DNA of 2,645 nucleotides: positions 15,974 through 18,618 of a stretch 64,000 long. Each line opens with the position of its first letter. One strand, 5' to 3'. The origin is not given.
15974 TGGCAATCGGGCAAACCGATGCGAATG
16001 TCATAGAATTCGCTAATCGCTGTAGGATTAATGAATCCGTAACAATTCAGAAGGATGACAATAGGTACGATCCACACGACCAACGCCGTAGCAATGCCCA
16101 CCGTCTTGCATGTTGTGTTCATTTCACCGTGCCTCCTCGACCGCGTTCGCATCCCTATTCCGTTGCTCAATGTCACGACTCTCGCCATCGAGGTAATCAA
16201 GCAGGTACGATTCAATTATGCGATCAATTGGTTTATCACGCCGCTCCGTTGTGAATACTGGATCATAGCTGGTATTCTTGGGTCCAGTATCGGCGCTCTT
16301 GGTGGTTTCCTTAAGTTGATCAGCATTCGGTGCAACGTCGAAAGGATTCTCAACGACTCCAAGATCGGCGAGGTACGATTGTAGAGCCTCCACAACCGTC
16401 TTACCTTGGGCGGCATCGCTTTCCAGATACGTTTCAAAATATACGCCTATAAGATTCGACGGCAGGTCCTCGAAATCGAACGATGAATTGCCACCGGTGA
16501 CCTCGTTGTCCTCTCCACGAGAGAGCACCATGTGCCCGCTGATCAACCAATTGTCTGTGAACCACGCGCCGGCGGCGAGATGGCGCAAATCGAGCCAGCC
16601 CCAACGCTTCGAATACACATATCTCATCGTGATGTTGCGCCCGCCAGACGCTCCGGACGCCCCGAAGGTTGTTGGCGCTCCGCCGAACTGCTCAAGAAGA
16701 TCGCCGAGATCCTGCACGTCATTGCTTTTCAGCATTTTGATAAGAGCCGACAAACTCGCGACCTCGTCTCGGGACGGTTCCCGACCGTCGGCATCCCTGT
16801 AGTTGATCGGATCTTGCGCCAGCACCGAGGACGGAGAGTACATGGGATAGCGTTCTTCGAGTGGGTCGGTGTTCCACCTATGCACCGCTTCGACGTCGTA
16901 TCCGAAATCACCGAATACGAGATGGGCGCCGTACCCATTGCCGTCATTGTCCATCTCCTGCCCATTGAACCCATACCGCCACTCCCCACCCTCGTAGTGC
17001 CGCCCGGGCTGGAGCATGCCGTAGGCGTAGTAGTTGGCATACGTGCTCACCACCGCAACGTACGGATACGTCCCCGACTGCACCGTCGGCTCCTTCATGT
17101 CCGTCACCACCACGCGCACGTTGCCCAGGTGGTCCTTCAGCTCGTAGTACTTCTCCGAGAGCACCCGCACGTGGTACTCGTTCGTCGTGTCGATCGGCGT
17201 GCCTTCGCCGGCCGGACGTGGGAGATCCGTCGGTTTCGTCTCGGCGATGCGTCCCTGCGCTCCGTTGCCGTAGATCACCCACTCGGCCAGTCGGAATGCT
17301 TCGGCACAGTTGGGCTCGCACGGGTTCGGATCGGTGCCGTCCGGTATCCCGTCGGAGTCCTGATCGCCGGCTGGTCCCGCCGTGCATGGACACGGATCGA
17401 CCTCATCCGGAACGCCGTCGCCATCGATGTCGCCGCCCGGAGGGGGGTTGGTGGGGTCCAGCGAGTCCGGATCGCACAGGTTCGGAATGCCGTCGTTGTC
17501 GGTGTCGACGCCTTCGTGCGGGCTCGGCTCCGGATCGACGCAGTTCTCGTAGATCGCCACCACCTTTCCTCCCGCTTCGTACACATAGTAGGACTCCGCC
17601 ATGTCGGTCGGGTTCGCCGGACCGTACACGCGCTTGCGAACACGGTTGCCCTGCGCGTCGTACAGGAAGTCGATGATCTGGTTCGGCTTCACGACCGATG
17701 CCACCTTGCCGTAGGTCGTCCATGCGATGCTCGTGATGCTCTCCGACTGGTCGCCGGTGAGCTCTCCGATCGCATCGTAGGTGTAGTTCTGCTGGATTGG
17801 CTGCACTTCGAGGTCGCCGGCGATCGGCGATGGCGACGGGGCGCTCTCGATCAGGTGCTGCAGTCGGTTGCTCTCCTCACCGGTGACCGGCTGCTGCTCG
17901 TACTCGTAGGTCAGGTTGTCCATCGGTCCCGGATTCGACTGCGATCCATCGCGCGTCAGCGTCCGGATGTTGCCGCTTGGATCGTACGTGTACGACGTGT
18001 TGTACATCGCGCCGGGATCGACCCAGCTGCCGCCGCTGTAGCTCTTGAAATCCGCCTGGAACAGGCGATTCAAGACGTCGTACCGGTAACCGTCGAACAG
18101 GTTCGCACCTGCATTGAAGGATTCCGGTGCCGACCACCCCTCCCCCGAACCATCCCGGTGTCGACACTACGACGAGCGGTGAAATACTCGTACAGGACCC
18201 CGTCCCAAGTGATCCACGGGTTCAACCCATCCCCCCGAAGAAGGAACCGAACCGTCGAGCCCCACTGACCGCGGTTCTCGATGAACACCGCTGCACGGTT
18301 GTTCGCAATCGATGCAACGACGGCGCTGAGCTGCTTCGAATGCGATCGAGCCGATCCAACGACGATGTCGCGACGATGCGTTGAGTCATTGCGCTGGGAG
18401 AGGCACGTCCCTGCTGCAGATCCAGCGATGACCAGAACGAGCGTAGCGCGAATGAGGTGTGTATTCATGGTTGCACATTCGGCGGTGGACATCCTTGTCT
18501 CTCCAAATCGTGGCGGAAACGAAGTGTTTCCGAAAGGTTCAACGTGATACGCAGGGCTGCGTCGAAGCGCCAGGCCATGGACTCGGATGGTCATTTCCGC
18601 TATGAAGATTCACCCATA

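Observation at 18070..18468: Orphan 2 is fused to a truncated SBBP-gene N-terminus: a fossil of a second SBBP-Rhs unit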

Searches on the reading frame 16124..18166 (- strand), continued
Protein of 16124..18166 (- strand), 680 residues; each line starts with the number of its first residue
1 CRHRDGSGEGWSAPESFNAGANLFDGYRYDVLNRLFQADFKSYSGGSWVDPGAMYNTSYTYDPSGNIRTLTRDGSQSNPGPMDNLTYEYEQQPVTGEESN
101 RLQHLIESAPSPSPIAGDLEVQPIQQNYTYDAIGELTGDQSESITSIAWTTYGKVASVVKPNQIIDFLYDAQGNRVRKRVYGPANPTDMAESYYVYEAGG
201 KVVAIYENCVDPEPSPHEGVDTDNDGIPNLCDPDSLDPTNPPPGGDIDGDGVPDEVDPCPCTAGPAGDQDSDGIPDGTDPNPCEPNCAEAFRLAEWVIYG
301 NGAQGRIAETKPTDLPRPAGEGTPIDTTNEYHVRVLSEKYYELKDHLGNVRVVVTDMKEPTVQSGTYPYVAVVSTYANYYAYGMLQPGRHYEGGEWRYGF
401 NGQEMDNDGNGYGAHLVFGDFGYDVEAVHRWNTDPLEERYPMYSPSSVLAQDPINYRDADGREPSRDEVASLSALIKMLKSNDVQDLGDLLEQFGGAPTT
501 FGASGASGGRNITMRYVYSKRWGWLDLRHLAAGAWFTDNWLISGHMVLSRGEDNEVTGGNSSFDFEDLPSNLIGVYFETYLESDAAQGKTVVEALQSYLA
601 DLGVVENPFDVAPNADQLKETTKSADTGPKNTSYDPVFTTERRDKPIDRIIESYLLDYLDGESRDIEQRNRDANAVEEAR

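Call 56: find_encoding_contigs(protein=P0022, flank=10000, max_places=2)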
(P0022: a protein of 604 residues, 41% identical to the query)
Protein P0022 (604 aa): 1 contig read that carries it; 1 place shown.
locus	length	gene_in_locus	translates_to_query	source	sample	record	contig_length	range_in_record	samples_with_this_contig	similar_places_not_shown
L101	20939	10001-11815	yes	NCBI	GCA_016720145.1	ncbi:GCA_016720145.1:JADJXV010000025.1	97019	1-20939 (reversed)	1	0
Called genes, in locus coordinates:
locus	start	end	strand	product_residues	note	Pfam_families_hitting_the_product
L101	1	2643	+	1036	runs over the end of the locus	PF00873:ACR_tran, PF03176:MMPL, PF02355:SecD_SecF_C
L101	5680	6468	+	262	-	-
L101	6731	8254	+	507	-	PF08811:DUF1800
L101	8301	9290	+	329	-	-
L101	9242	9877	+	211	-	PF07394:DUF1501, PF18962:Por_Secre_tail (weak)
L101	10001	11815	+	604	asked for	PF26363:Phospholipase-like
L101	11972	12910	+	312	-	PF13606:Ank_3 (faint), PF12796:Ank_2, PF00023:Ank (faint), PF12796:Ank_2, PF13637:Ank_4 (weak)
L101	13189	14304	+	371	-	-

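Call 58: search_protein_families(library=ncbifam, proteins=[L099:3830-5209:+, L099:5277-6350:+, L099:3247-3738:+, L100:257-940:+], max_evalue=0.001)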
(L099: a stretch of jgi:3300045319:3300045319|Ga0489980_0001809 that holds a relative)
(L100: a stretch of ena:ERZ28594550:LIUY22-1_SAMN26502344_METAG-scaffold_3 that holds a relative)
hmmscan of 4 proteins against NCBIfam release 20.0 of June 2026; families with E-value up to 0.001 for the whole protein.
L099:3830-5209:+ (459 aa): 1 family
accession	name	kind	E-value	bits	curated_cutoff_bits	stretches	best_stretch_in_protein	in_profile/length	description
NF047640.1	gliding_AgmC_N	equivalog_domain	2.1e-66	224.6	275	1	47-403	57-397/412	adventurous gliding motility protein AgmC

L099:5277-6350:+ (357 aa): 0 families

L099:3247-3738:+ (163 aa): 0 families

L100:257-940:+ (227 aa): 1 family
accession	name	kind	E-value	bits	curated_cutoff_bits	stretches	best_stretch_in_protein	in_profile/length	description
NF053579.1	LolA3_fam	equivalog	9.2e-20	71.2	83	1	7-220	7-231/232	LolA3 family protein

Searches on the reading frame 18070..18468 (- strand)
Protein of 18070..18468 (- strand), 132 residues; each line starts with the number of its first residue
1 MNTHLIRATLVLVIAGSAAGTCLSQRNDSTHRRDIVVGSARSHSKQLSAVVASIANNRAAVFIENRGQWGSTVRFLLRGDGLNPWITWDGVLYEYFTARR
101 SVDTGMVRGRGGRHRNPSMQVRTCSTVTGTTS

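Call 12: search_protein_families(library=pfam, proteins=[window:18070-18468:-], max_evalue=0.01)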
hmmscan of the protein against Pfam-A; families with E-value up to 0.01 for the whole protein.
window:18070-18468:- (132 aa): 1 family
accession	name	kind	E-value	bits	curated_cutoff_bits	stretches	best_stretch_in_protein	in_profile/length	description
PF25778.1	DUF7948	-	0.00016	22.2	27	1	62-102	1-41/214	Domain of unknown function (DUF7948)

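Call 16: find_homologous_proteins(query=window:18070-18468:-)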
Query window:18070-18468:- (132 aa): 2 proteins with E <= 0.001 among 88 candidates.
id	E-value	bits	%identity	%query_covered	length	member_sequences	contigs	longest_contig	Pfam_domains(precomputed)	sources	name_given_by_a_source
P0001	1.4e-80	285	100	100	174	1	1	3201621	-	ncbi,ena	-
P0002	1.5e-21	94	69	57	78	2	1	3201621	-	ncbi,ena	-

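Call 18: find_encoding_contigs(protein=P0002, flank=10000, max_places=4)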
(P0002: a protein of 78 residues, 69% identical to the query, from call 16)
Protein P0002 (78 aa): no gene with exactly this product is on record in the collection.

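Call 20: find_encoding_contigs(protein=P0001, flank=10000, max_places=4)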
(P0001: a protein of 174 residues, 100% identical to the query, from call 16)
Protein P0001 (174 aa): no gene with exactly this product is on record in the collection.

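Call 21: list_cluster_members(proteins=[P0001, P0002])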
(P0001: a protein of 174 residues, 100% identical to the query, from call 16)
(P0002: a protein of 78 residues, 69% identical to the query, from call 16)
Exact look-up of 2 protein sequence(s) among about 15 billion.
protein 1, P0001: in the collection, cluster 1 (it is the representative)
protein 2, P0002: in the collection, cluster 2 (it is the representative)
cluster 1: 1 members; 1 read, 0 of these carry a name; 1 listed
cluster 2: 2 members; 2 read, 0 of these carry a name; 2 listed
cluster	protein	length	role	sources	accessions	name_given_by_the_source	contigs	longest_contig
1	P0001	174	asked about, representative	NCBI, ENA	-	-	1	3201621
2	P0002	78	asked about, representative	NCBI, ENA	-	-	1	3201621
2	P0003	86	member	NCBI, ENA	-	-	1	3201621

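Call 23: find_related_loci(query=window:18070-18468:-, collection=genome_contigs, flank=10000)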
Query window:18070-18468:- (132 aa) in genome_contigs; peptide patterns used: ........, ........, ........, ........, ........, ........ (x = any residue, [..] = any of these).
135 stretches matched a pattern, but none encodes a relative of the query by tblastn (E <= 1e-3).

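Call 26: find_encoding_contigs(protein=P0003, flank=10000, max_places=4)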
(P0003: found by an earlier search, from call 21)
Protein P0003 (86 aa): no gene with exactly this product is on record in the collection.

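Call 40: search_protein_representatives(protein=window:18070-18468:-)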
Query: 132 residues. Proteins with E-value up to 0.001 (for the whole library): 193; up to 1e-10: 4; up to 1e-30: 1. The best 150 are listed.
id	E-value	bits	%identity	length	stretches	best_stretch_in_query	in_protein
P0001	4.5e-81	285.0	100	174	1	1-132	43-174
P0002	4.8e-22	94.3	69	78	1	1-75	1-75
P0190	2.2e-12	63.1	52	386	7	11-48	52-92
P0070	6.9e-12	61.5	39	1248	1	12-110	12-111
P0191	2.7e-08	49.9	46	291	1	53-116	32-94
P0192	8.9e-08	48.2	48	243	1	49-102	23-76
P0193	1.6e-07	47.4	47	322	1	58-108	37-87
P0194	2.7e-07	46.7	41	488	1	6-97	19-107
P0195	5.1e-07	45.8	37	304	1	22-115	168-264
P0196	5.4e-07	45.7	49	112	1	52-98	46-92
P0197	7.7e-07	45.2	51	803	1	55-103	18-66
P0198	1.4e-06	44.3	39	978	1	57-113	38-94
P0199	2.1e-06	43.8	43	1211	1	37-97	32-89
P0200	2.2e-06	43.7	55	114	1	59-98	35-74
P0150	2.6e-06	43.5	35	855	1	6-97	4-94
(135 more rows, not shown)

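Call 49: find_related_loci(query=A3, collection=metagenome_contigs, flank=10000)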
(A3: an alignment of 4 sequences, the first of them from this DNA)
Query A3 (122 aa) in metagenome_contigs; peptide patterns used: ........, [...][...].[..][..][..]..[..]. (x = any residue, [..] = any of these).
600 stretches matched a pattern (row limit reached: there are more); 16 encode a relative of the query (tblastn E <= 1e-3); 16 distinct loci.
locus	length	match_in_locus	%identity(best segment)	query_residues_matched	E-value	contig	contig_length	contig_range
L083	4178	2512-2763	35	40-117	1e-9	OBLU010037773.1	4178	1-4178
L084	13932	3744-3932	38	35-94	7e-9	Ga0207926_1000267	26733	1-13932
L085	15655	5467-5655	38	35-94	7e-9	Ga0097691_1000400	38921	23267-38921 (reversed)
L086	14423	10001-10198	35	35-99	1e-7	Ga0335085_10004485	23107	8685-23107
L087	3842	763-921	45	48-99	2e-7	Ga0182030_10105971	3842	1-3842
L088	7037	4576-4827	32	19-104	5e-7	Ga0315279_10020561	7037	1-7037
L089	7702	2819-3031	31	35-106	9e-7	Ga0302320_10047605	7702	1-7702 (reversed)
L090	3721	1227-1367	43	51-96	2e-6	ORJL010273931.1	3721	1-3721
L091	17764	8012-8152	43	51-96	2e-6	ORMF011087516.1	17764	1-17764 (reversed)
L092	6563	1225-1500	30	11-103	1e-6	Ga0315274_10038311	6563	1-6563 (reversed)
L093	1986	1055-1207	41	60-109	2e-6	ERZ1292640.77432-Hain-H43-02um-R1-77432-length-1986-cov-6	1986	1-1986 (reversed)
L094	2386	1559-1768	38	60-118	2e-6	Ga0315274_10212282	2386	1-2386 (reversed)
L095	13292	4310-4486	40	60-118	5e-6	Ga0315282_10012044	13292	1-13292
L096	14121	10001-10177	40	60-118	5e-6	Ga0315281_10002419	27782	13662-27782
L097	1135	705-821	41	59-96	2e-5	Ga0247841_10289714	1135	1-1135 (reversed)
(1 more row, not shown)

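Call 52: search_protein_families(library=ncbifam, proteins=[window:18070-18468:-], max_evalue=0.001)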
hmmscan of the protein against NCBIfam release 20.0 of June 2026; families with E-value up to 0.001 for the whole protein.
window:18070-18468:- (132 aa): 0 families
